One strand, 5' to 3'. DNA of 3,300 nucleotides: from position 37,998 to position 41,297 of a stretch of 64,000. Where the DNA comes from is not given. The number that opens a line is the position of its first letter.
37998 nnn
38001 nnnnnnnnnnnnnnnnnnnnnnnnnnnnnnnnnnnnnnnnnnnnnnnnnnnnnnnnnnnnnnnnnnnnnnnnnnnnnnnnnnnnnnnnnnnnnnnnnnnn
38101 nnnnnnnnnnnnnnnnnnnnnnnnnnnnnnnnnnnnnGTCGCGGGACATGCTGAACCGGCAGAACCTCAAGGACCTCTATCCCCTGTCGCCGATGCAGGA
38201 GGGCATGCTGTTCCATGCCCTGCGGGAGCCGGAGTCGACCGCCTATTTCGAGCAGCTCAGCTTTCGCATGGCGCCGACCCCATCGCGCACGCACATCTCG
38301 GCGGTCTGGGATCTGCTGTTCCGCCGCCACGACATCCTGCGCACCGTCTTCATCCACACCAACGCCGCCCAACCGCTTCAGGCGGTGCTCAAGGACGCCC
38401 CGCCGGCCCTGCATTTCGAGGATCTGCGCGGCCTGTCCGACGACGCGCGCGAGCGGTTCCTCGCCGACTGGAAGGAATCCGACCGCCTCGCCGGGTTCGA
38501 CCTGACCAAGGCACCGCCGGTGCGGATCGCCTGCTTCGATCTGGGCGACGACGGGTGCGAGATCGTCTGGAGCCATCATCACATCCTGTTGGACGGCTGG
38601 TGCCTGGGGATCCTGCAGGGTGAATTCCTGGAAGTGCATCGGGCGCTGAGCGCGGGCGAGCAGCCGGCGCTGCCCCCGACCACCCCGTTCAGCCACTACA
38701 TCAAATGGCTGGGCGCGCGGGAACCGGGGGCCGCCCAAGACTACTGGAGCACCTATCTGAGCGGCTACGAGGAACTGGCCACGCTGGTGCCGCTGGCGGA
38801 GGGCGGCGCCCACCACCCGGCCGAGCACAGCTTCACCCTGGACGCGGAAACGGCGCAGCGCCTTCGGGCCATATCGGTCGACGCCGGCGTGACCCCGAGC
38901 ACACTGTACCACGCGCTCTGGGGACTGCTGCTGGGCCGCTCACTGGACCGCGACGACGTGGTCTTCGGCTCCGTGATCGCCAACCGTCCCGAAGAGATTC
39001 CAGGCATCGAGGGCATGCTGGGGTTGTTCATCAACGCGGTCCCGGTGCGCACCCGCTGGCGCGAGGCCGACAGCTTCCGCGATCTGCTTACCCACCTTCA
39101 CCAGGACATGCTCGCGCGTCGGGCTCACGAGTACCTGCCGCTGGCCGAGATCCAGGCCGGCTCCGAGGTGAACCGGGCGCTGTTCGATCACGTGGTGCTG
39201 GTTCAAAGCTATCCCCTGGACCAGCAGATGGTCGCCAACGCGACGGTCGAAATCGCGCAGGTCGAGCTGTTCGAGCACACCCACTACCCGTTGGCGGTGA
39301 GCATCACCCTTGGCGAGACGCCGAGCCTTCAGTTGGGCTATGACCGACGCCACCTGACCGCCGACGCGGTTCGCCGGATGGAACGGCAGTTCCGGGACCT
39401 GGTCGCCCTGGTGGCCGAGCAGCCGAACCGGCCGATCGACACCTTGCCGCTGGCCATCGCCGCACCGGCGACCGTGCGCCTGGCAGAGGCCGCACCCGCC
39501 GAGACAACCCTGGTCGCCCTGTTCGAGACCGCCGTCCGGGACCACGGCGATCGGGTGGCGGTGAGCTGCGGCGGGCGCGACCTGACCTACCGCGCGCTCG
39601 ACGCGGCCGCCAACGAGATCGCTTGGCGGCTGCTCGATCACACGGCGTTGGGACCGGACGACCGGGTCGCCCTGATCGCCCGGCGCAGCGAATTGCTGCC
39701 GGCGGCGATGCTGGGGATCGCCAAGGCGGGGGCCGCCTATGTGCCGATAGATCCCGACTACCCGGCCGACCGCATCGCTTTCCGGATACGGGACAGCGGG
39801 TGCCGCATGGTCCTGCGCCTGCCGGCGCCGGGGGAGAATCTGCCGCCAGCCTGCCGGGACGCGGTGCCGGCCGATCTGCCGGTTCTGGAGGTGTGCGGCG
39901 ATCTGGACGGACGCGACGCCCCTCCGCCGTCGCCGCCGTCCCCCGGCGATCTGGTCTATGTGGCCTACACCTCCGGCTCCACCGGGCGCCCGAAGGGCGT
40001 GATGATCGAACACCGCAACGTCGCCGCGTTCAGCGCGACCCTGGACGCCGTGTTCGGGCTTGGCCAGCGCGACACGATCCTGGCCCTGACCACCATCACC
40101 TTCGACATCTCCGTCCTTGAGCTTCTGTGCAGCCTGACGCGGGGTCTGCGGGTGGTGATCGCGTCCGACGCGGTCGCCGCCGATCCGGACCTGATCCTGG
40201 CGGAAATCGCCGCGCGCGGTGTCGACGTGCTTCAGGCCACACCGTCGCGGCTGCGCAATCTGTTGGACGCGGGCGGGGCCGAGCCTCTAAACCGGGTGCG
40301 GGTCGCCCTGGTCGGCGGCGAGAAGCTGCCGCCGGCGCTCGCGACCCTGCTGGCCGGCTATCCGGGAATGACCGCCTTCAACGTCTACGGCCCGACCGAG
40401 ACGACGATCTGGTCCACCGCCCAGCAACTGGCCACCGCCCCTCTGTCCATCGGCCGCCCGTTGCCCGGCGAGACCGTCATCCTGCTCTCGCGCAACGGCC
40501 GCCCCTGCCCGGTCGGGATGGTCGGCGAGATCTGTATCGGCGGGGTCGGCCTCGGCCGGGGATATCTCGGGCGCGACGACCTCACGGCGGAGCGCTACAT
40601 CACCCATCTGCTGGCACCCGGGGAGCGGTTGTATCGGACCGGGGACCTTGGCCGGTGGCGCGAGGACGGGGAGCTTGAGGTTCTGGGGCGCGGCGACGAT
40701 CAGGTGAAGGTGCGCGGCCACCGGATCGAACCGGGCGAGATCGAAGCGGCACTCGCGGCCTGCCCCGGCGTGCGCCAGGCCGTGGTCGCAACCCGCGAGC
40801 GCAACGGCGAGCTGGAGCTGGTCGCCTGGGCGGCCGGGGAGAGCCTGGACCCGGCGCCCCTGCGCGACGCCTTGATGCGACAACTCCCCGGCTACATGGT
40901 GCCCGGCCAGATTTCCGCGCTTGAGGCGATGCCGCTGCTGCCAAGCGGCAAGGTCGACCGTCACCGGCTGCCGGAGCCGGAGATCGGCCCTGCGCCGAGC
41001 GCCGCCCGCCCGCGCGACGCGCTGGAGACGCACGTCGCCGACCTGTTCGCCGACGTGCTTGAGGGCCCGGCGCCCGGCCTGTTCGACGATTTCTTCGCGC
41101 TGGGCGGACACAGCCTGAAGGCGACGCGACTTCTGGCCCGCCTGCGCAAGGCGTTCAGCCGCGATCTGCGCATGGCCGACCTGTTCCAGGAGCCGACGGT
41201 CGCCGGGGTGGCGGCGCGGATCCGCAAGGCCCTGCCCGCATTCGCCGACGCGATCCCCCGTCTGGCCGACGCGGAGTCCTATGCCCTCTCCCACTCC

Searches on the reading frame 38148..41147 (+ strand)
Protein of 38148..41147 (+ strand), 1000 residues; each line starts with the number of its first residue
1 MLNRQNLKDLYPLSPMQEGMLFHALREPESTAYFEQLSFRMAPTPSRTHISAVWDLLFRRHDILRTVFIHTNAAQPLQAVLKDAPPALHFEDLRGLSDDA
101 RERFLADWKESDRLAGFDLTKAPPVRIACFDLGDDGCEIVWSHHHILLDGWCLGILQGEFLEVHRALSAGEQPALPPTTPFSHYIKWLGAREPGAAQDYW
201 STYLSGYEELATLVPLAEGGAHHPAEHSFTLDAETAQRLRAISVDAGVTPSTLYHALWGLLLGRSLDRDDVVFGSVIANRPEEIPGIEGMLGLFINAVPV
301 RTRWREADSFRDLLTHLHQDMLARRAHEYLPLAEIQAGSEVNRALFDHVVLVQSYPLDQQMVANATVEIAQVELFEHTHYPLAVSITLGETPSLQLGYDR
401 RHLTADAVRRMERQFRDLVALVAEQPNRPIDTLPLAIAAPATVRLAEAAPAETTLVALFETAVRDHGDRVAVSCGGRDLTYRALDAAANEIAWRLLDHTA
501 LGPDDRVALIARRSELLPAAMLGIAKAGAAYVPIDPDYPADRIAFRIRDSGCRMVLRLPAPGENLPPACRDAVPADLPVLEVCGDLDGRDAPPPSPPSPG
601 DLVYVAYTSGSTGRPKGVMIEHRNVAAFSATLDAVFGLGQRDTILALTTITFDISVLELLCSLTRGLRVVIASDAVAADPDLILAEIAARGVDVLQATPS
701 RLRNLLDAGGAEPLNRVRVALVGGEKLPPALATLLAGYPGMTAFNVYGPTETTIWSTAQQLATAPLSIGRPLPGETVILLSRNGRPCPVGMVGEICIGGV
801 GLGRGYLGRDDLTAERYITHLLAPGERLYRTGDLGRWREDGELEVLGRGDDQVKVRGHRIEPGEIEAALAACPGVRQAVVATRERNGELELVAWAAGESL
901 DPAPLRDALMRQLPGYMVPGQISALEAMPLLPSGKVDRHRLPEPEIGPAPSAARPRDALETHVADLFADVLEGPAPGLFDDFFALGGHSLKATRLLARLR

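Call 8: search_protein_families(library=pfam, proteins=[window:38148-41147:+], max_evalue=0.001)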
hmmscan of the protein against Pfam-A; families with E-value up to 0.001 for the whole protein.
window:38148-41147:+ (1000 aa): 4 families
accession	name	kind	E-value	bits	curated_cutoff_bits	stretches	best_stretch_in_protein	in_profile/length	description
PF00668.25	Condensation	-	5e-88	296.2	30.6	1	9-435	3-446/456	Condensation domain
PF00501.34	AMP-binding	-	8.6e-83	278.7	29.9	1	459-807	1-384/384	AMP-binding enzyme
PF13193.12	AMP-binding_C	-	1.1e-05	26.7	24.5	1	864-935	1-76/76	AMP-binding enzyme C-terminal domain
PF00550.31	PP-binding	-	0.00019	22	20.8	1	963-1000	3-42/67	Phosphopantetheine attachment site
